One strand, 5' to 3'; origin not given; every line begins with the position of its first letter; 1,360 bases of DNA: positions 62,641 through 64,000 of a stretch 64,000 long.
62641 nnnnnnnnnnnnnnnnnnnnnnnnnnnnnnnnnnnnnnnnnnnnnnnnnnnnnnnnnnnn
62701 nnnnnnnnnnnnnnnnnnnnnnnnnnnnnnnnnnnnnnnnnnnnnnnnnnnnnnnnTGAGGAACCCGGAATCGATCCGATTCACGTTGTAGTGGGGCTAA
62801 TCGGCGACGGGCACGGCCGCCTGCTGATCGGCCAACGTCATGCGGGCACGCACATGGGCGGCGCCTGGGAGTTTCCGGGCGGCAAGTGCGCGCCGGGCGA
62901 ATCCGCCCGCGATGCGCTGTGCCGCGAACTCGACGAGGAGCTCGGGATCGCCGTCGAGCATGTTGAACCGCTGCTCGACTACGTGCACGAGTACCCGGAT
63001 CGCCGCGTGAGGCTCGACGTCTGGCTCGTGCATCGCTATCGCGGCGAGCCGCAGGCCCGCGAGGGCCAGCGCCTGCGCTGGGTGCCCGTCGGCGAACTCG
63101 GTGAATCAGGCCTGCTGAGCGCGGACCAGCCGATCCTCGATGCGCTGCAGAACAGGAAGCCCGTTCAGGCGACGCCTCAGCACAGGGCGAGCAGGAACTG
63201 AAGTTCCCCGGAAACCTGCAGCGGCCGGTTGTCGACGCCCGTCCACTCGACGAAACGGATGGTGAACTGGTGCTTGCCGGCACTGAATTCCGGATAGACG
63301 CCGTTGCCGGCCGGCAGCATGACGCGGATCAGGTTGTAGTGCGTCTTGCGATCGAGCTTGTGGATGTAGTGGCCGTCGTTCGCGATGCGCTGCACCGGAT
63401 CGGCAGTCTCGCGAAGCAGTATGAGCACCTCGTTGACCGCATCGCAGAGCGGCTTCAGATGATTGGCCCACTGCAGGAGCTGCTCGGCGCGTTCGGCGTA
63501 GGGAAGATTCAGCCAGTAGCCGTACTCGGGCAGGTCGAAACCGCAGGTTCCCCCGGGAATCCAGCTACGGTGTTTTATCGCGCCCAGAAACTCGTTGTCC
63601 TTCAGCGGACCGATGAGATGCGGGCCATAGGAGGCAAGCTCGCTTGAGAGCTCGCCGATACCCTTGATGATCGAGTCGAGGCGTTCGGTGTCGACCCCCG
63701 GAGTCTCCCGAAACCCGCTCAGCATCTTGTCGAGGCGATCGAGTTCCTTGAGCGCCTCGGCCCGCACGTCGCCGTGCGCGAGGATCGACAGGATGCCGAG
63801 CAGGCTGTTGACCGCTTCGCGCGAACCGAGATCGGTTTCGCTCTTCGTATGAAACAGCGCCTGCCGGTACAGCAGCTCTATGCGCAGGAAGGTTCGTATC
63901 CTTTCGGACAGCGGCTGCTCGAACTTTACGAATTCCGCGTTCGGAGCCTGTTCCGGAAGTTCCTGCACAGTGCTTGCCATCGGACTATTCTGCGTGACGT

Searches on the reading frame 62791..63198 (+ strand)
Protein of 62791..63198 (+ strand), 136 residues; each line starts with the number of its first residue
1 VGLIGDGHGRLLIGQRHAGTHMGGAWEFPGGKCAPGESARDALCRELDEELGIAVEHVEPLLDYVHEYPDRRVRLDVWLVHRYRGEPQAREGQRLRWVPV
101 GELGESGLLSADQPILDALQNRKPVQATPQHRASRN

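Call 86: search_protein_families(library=pfam, proteins=[window:62791-63198:+], max_evalue=0.00001)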
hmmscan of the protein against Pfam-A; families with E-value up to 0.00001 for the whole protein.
window:62791-63198:+ (136 aa): 2 families
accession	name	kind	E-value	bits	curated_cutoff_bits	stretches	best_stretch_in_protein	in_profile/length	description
PF14815.12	NUDIX_4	-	2.3e-23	82.6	35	1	2-117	3-112/113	NUDIX domain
PF00293.34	NUDIX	-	1e-18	68.1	21.1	1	5-112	11-127/134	NUDIX domain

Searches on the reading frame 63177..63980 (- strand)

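Call 86: search_protein_families(library=pfam, proteins=[window:63177-63980:-], max_evalue=0.00001)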
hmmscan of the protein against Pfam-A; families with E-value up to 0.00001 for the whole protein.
window:63177-63980:- (267 aa): 1 family
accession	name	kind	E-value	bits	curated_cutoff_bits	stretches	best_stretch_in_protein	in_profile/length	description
PF07072.16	ZapD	-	6.5e-58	196.4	27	1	32-242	1-210/210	Cell division protein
